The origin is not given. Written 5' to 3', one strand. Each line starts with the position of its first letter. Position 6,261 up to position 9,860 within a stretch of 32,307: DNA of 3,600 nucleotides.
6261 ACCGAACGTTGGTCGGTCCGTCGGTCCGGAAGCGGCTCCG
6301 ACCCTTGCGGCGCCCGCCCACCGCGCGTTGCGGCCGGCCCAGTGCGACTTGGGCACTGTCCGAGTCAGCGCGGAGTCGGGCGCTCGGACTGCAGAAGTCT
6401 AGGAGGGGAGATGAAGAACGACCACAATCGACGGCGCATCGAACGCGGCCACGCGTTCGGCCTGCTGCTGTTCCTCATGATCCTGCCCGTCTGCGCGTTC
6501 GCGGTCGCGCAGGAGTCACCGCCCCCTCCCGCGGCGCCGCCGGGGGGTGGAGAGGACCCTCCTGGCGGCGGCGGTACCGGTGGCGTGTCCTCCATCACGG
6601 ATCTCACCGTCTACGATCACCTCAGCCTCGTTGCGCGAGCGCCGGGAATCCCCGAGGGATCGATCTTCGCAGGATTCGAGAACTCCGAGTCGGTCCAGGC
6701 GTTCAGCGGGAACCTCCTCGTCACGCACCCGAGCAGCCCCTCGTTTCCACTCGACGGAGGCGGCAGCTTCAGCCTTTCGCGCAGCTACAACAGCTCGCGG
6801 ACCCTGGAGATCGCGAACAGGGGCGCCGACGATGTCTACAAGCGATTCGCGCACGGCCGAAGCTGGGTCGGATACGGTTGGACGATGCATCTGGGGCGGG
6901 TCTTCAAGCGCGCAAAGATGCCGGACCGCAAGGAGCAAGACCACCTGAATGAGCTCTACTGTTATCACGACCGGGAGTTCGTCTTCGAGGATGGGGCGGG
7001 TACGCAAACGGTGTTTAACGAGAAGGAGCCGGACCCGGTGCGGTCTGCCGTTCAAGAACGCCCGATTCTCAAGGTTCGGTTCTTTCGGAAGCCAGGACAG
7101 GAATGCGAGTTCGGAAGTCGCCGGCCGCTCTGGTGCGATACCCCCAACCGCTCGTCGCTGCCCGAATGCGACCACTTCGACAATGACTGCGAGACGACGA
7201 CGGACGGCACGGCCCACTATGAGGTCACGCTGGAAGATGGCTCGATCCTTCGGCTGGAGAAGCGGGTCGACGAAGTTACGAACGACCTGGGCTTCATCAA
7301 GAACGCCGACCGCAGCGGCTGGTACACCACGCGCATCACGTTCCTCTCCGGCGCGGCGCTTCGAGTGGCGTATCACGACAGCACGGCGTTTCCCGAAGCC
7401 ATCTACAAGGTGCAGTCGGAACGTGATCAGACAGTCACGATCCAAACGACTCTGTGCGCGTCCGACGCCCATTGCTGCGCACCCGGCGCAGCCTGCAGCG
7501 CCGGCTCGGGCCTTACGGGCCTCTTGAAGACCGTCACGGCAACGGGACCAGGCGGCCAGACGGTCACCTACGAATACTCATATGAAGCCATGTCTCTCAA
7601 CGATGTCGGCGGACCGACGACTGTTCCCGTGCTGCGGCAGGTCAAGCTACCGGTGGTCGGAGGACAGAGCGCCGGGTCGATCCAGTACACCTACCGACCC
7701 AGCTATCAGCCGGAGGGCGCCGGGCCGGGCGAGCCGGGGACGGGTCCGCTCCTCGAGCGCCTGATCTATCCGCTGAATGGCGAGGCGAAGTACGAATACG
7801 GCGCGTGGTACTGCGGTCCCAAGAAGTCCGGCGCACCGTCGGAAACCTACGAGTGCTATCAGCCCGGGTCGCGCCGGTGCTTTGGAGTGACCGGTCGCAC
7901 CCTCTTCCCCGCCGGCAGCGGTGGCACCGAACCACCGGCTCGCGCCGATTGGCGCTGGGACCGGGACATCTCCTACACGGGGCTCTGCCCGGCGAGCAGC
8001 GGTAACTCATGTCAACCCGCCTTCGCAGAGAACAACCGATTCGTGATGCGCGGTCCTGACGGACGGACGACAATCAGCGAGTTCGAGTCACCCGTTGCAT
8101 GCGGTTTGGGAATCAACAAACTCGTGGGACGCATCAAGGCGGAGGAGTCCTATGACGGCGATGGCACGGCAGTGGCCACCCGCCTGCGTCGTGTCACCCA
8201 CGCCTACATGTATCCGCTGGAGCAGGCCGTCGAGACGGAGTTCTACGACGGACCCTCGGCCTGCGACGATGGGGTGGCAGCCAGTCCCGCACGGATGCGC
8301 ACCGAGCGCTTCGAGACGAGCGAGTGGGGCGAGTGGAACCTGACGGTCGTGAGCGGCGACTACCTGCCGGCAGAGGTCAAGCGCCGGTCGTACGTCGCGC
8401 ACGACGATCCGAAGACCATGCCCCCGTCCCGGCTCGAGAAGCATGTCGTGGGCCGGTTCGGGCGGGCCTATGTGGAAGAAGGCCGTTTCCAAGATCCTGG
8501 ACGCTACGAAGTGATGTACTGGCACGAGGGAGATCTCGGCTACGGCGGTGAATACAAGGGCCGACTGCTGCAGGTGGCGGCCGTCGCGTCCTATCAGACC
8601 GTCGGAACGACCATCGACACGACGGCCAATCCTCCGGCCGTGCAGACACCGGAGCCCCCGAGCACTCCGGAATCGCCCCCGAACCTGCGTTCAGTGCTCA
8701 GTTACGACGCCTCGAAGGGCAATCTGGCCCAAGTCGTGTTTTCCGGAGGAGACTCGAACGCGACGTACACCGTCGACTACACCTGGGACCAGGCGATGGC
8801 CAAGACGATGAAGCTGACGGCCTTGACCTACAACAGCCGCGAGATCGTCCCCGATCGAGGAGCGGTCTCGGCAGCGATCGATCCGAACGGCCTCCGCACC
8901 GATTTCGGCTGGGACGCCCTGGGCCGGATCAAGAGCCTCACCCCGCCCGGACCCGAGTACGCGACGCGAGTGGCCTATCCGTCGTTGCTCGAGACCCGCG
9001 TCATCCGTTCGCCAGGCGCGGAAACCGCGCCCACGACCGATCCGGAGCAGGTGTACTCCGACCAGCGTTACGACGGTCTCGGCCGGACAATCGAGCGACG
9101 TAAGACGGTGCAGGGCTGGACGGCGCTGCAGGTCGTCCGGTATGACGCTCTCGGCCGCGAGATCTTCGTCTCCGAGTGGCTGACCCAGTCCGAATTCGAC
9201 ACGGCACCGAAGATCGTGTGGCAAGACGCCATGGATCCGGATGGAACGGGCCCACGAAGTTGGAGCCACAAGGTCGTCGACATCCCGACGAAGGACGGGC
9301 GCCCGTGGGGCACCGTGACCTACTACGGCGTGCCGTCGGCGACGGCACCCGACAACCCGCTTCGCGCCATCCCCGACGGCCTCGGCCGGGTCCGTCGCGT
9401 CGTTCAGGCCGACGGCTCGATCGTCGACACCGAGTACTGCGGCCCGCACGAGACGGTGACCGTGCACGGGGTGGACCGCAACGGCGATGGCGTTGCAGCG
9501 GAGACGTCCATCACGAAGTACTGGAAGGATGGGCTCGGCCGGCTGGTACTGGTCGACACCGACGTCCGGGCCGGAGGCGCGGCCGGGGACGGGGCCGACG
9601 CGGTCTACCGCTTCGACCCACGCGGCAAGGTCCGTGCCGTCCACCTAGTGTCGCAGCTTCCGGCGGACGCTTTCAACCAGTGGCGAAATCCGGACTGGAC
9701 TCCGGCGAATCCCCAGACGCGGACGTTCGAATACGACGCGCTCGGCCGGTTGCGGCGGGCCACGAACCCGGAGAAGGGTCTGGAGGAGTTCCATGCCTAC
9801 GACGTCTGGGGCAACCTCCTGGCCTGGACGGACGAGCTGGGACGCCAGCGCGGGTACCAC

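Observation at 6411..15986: Sec-signal Rhs polymorphic-toxin locus (main toxin/immunity + orphan toxin/immunity) with no T6SS, PAAR or VgrG context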

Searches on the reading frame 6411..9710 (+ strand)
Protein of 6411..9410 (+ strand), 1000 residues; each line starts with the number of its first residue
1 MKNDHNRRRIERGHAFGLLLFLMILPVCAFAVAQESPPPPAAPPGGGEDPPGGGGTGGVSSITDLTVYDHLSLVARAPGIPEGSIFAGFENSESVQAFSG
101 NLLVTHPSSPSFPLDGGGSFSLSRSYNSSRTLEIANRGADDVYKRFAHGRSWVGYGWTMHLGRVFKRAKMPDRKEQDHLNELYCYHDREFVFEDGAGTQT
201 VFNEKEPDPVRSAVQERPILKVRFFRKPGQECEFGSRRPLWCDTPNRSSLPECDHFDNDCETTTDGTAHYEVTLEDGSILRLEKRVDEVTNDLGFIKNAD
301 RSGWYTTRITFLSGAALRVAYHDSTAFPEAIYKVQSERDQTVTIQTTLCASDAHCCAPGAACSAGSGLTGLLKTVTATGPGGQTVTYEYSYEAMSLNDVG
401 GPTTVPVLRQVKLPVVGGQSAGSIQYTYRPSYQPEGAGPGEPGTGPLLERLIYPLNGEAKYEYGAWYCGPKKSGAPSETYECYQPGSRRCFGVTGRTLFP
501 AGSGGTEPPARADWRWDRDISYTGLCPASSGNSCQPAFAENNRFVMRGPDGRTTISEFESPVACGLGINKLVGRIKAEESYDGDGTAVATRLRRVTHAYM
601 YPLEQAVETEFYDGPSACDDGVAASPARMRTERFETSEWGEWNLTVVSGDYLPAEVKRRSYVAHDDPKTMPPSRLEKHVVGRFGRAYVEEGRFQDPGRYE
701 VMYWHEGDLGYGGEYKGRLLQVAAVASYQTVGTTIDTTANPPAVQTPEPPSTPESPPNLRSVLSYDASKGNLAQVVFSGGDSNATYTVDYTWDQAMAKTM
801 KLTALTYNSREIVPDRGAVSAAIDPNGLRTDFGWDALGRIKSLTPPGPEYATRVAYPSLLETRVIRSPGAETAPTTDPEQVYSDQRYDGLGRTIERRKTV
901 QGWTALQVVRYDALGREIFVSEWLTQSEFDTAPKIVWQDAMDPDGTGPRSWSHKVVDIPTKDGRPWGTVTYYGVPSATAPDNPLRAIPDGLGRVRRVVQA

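Call 15: search_protein_families(library=pfam, proteins=[window:6411-9410:+], max_evalue=5)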
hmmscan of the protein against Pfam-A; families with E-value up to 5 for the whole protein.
window:6411-9410:+ (1000 aa): 3 families
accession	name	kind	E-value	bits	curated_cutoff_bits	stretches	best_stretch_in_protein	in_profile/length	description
PF05593.20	RHS_repeat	-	4.4e-07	30.6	22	1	816-846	4-34/38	RHS Repeat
PF20041.5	DUF6443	-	0.12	13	27.8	1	870-917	10-61/137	Domain of unknown function (DUF6443)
PF20148.4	DUF6531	-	0.42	11.4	24.1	1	94-161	3-50/74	Domain of unknown function (DUF6531)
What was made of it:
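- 6411..6512 (+): Signal peptide, aa 1-34, predicted SPase I site AVA|QE. No good lipobox; no PAAR (call 15).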

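Call 50: predict_structure(alignment_id=A1)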
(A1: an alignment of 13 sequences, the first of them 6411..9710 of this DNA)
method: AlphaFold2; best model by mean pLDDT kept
length: 1100 residues; sequences in the alignment: 13
mean_pLDDT: 66.4   pTM: 0.69
mean pLDDT of the five models: 66.4, 65.6, 64.3, 56.5, 53.8
residues with pLDDT >= 90: 98; 70-90: 494; 50-70: 236; < 50: 272
segments of 3 or more residues with pLDDT < 50: 1-61, 63-85, 139-141, 171-186, 204-216, 227-238, 255-265, 291-299, 438-440, 473-483, 525-536, 563-569, 615-617, 619-623, 728-756, 847-882, 943-950
pLDDT, mean of each block of 10 residues (from residue 1): 23 27 24 22 22 23 43 40 44 63 83 76 85 58 58 87 75 36 46 79 48 48 61 45 60 47 55 83 77 43 87 85 83 88 91 88 85 88 85 78 85 70 85 56 75 86 78 45 58 84 62 81 51 49 79 80 45 79 63 84 82 52 66 80 86 82 78 72 79 71 80 72 65 35 35 53 81 82 73 73 61 66 70 66 50 33 34 39 65 72 77 82 88 87 43 80 90 83 77 80 80 78 57 82 82 54 79 77 76 70
secondary structure, 60 per line:
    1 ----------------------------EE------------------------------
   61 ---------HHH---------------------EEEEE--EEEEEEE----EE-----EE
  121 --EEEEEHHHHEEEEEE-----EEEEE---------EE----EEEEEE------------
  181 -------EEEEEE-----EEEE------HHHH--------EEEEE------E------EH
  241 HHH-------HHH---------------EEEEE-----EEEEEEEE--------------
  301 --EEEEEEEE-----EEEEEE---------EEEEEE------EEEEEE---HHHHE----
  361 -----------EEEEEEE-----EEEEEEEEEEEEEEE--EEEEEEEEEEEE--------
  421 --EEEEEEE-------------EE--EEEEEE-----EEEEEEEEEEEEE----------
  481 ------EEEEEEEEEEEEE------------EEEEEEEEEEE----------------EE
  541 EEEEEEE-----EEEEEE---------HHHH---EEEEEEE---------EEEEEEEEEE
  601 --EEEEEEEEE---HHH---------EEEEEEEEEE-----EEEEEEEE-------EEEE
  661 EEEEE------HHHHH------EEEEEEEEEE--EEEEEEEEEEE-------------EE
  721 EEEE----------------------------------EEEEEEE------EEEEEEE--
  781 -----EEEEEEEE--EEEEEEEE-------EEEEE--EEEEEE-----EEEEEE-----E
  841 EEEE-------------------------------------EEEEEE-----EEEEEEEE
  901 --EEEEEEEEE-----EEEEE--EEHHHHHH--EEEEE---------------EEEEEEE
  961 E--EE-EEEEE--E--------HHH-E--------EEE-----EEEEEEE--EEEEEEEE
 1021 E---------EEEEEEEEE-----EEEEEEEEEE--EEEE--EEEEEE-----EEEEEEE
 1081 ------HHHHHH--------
elements in order (helices of 4 or more, strands of 3 or more residues): E94-98 E101-107 E123-127 H128-131 E132-137 E143-147 E163-168 E188-193 E199-202 H209-212 E221-225 H240-243 E269-273 E279-286 E303-310 E316-321 E331-336 E343-348 H352-355 E372-378 E384-398 E401-412 E423-429 E447-452 E458-470 E487-499 E512-522 E539-547 E553-558 H568-571 E575-581 E591-600 E603-611 E627-636 E642-649 E657-665 H672-676 E683-692 E695-705 E719-724 E759-765 E772-778 E786-793 E796-803 E811-815 E818-823 E829-834 E840-844 E882-887 E893-900 E903-911 E917-921 H926-931 E934-938 E954-961 E967-971 E996-998 E1004-1010 E1013-1021 E1031-1039 E1045-1054 E1057-1060 E1063-1068 E1074-1080 H1087-1092
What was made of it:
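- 6513..6593 (+): Pro/Gly-rich linker, aa 35-61. AF2 pLDDT is 22-27 over residues 1-60 (call 50).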

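Call 54: fold_search(model_id=the predicted structure, library=pdb)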
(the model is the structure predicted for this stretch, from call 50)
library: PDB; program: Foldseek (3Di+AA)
matches with E <= 10: 369; with E <= 0.001: 60
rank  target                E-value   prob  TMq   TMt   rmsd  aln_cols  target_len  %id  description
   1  8cp6_B                3.3e-22  1.00  0.16  0.17  28.3      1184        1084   12  Type six secretion system exported effector 5 (Tse5) (released 2023-12-06)
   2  7q97_A                8.4e-21  1.00  0.19  0.20  21.8      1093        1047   11  Structure of the bacterial type VI secretion system effector RhsA. (released 2021-12-22)
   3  8qja_D                7.9e-20  1.00  0.20  0.21  26.6      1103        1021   12  T6SS-linked Rhs repeat protein - Advenella mimigardefordensis VgrG-Rhs core (released 2024-09-25)
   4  8h8b                  1.1e-18  1.00  0.16  0.17  23.5      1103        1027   11  Type VI secretion system effector RhsP in its pre-autoproteolysis and monomeric form (released 2023-01-18)
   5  8qja_C                1.6e-18  1.00  0.19  0.21  30.9      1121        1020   12  T6SS-linked Rhs repeat protein - Advenella mimigardefordensis VgrG-Rhs core (released 2024-09-25)
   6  8qjb_A                3.9e-18  1.00  0.20  0.21  26.2      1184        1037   10  T6SS-linked Rhs repeat protein - Salmonella bongori Rhs-core domain extended N-terminus (released 2024-09-25)
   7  8qja_A                4.1e-18  1.00  0.19  0.21  25.7      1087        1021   12  T6SS-linked Rhs repeat protein - Advenella mimigardefordensis VgrG-Rhs core (released 2024-09-25)
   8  8qja_B                8.1e-18  1.00  0.20  0.21  25.4      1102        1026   11  T6SS-linked Rhs repeat protein - Advenella mimigardefordensis VgrG-Rhs core (released 2024-09-25)
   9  8qjc                  9.9e-18  1.00  0.17  0.18  31.1      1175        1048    9  T6SS-linked Rhs repeat protein - Salmonella bongori Rhs-core domain with toxin domain (released 2024-09-25)
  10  8qjd_B                1.3e-17  1.00  0.20  0.22  26.3      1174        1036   12  T6SS-linked Rhs repeat protein - Salmonella bongori Rhs-core domain (released 2024-09-25)
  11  8fia_A                3.0e-17  1.00  0.13  0.09  30.4      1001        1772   10  The structure of fly Teneurin self assembly (released 2023-05-03)
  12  8uxt                  4.7e-17  1.00  0.17  0.14  26.5      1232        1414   10  Acinetobacter baumannii Tse15 Rhs effector, toxin cleavage mutant (D1369N, D1391N) (released 2024-10-09)
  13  8uy4_A                6.3e-17  1.00  0.18  0.15  26.6      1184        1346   10  Acinetobacter baumannii Tse15 Rhs effector (released 2024-10-09)
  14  4igl_C                8.1e-17  1.00  0.43  0.34  16.9      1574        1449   10  Structure of the RHS-repeat containing BC component of the secreted ABC toxin complex from Yersinia entomophaga (released 2013-08-07)
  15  8h8a_A                1.2e-16  1.00  0.14  0.15  32.8      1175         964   12  Type VI secretion system effector RhsP in its post-autoproteolysis and monomeric form (released 2023-01-18)
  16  4o9x                  1.8e-16  1.00  0.43  0.25  16.3      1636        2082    9  Crystal Structure of TcdB2-TccC3 (released 2014-02-26)
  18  4igl_A                2.8e-16  1.00  0.44  0.34  15.4      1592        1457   10  Structure of the RHS-repeat containing BC component of the secreted ABC toxin complex from Yersinia entomophaga (released 2013-08-07)
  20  9ifo_A                7.6e-16  1.00  0.17  0.14  27.2      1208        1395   11  Structure of Teneurin-Like Protein (TLP) (released 2026-03-11)
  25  6suf_F                3.4e-15  1.00  0.46  0.26  15.8      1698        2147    9  Structure of Photorhabdus luminescens Tc holotoxin pore (released 2019-11-06)
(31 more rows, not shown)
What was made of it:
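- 6690..9710 (+): N-terminal half of the YD shell, all-beta, TcB-like geometry (aa ~94-1100). Foldseek TMq is 0.43-0.46 to YenB/TcdB2-TccC3 against 0.16-0.20 to T6SS Rhs (call 54).
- On Bacterial teneurin-like protein (TLP): TMq 0.17 (call 54).
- Closest known: Bacterial teneurin-like proteins. Different: Low structural match (TMq 0.17, call 54).
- Most characterised Gram-negative Rhs toxins are T6SS effectors, as the PDB hits 7q97, 8cp6, 8qja and 8uxt in call 54 illustrate. Structural match to T6SS Rhs cages is poor (TMq 0.16-0.20, call 54). The N-terminal 1100 aa superpose best on TcB/BC cocoons (4igl, 4o9x, 6suf; TMq 0.43-0.46, call 54). Foldseek TMq to 9ifo is 0.17 (call 54).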

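Call 57: find_related_loci(query=A1, collection=genome_contigs, flank=10000)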
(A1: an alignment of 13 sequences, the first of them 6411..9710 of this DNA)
Query A1 (1100 aa) in genome_contigs; peptide patterns used: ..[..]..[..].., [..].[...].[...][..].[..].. (x = any residue, [..] = any of these).
97 stretches matched a pattern; 41 encode a relative of the query (tblastn E <= 1e-3); 40 distinct loci.
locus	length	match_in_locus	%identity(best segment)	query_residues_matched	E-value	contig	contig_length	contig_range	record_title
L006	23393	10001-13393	38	61-1092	0e+0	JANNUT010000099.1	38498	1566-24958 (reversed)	MAG: Acidobacteriota bacterium isolate SOY_30_concoct_69_sub SOY_30_k141_3655223, whole genome shotgun sequence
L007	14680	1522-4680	40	64-1099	0e+0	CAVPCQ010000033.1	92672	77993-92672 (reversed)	MAG: uncultured Acidobacteriota bacterium isolate MFD00032.bin.3.232 genome assembly, contig: contig_74147, whole genome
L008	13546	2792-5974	39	60-1093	0e+0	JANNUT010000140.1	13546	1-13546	MAG: Acidobacteriota bacterium isolate SOY_30_concoct_69_sub SOY_30_k141_4332103, whole genome shotgun sequence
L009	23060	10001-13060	39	64-1099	0e+0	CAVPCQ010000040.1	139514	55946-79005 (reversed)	MAG: uncultured Acidobacteriota bacterium isolate MFD00032.bin.3.232 genome assembly, contig: contig_9013, whole genome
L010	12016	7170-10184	32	63-1093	6e-128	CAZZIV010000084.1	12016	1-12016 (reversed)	MAG TPA_asm: uncultured Acidobacteriota bacterium isolate binchicken_co275_28 genome assembly, contig: NODE_8026_length_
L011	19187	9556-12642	39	62-1093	0e+0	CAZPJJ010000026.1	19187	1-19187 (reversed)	MAG TPA_asm: uncultured Acidobacteriota bacterium isolate SRP093185_co1_106 genome assembly, contig: NODE_1781_length_19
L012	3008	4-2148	33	375-1092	4e-89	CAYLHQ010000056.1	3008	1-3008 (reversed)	MAG TPA_asm: uncultured Acidobacteriota bacterium isolate binchicken_co274_272 genome assembly, contig: NODE_79365_lengt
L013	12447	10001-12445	30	69-864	2e-73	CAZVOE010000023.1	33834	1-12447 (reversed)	MAG TPA_asm: uncultured Acidobacteriota bacterium isolate binchicken_co58_72 genome assembly, contig: NODE_1003_length_3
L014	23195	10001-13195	34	67-1091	3e-140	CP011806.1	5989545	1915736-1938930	Acidobacteria bacterium Mor1, partial sequence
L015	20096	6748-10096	42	59-1092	5e-99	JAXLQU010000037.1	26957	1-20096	MAG: Acidobacteriota bacterium isolate STL-ACI11 C1.23.fa-37, whole genome shotgun sequence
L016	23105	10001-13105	29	68-1093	4e-102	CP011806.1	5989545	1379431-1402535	Acidobacteria bacterium Mor1, partial sequence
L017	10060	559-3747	35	60-1095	3e-140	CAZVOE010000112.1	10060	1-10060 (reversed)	MAG TPA_asm: uncultured Acidobacteriota bacterium isolate binchicken_co58_72 genome assembly, contig: NODE_5186_length_1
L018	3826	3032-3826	36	52-346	6e-44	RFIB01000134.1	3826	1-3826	MAG: Acidobacteria bacterium isolate J065 k99_288599, whole genome shotgun sequence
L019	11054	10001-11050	34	69-391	7e-43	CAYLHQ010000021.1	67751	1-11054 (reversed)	MAG TPA_asm: uncultured Acidobacteriota bacterium isolate binchicken_co274_272 genome assembly, contig: NODE_1055_length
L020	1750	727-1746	34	69-391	3e-42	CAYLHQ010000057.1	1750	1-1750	MAG TPA_asm: uncultured Acidobacteriota bacterium isolate binchicken_co274_272 genome assembly, contig: NODE_179615_leng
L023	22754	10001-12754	29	47-1049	4e-7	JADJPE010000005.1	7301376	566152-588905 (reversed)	MAG: Deltaproteobacteria bacterium isolate Fred_18-Q3-R57-64_BATAC.308 tig01546525-10-72987380, whole genome shotgun seq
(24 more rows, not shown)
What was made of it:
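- On WapA-type Sec-dependent Rhs: Full-length relatives are in Acidobacteriota MAGs/Mor1, plus one 'Deltaproteobacteria' MAG over nearly the full N-terminal length at 29% identity (L023) (call 57).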

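Call 80: search_solved_structures(query=A1, max_evalue=0.01)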
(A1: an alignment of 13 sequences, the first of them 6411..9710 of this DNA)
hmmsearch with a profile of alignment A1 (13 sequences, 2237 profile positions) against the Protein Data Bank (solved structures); distinct sequences matched with E-value up to 0.01: 5.
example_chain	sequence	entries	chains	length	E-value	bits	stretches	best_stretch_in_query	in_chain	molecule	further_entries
8cp6_B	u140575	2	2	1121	5.7e-16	60.1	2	1963-2073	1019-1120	Toxin protein Tse5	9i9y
8fjp_A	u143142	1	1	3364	2.6e-14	54.6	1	1967-2081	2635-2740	salivary gland surface protein 1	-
9on3_A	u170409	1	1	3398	9.1e-11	42.9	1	1967-2077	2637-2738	SGS4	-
9pt5_A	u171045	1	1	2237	2.6e-07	31.4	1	1964-2082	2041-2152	Teneurin-like protein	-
9ifo_A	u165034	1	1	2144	5.5e-05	23.7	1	1964-2073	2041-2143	Teneurin-Like Protein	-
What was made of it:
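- On Bacterial teneurin-like protein (TLP): The family profile matches 9ifo/9pt5 only at the core (call 80).
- Closest known: Bacterial teneurin-like proteins. Different: No NHL propeller or FN-plug detected (calls 15, 80).
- A family profile matches TLP structures 9ifo/9pt5 only in the Rhs core (call 80).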

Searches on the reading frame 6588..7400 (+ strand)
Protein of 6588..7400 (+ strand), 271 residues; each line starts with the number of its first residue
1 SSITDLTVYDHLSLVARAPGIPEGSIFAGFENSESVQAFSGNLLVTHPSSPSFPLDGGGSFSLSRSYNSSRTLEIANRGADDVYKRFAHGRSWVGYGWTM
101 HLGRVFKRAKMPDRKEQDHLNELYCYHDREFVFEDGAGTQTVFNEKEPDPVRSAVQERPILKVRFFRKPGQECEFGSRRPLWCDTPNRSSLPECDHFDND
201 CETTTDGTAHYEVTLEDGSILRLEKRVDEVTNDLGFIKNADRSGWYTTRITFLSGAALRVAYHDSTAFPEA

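Call 66: search_protein_representatives(protein=window:6588-7400:+)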
Query: 271 residues. Proteins with E-value up to 0.001 (for the whole library): 96; up to 1e-10: 61; up to 1e-30: 14. The best 96 are listed.
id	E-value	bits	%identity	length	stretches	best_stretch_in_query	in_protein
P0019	9.1e-63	228.8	46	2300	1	2-263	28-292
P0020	4.0e-58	213.5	46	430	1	2-254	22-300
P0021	5.3e-45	170.5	50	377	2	5-151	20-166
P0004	1.6e-43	165.6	48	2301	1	2-271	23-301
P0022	5.3e-43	163.9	49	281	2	3-140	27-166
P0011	2.4e-42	161.8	41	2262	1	5-264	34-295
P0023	4.9e-41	157.5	41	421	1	8-271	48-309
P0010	1.2e-38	149.7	46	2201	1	9-271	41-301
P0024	2.3e-38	148.7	46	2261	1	9-266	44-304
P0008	6.5e-35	137.4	38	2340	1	6-256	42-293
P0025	2.6e-34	135.4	40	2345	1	7-266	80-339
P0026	7.2e-34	134.0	60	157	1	2-110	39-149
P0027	6.5e-32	127.6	54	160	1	14-142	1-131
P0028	5.0e-31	124.7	43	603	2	10-71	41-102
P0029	1.2e-30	123.5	55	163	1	5-109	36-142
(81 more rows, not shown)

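Call 79: search_protein_families(library=pfam, proteins=[window:6588-7400:+], max_evalue=0.1)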
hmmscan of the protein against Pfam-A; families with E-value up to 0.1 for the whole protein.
window:6588-7400:+ (271 aa): 1 family
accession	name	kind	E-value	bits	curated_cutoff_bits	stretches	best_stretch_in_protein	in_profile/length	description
PF20148.4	DUF6531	-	0.055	14.2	24.1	0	35-102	3-50/74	Domain of unknown function (DUF6531)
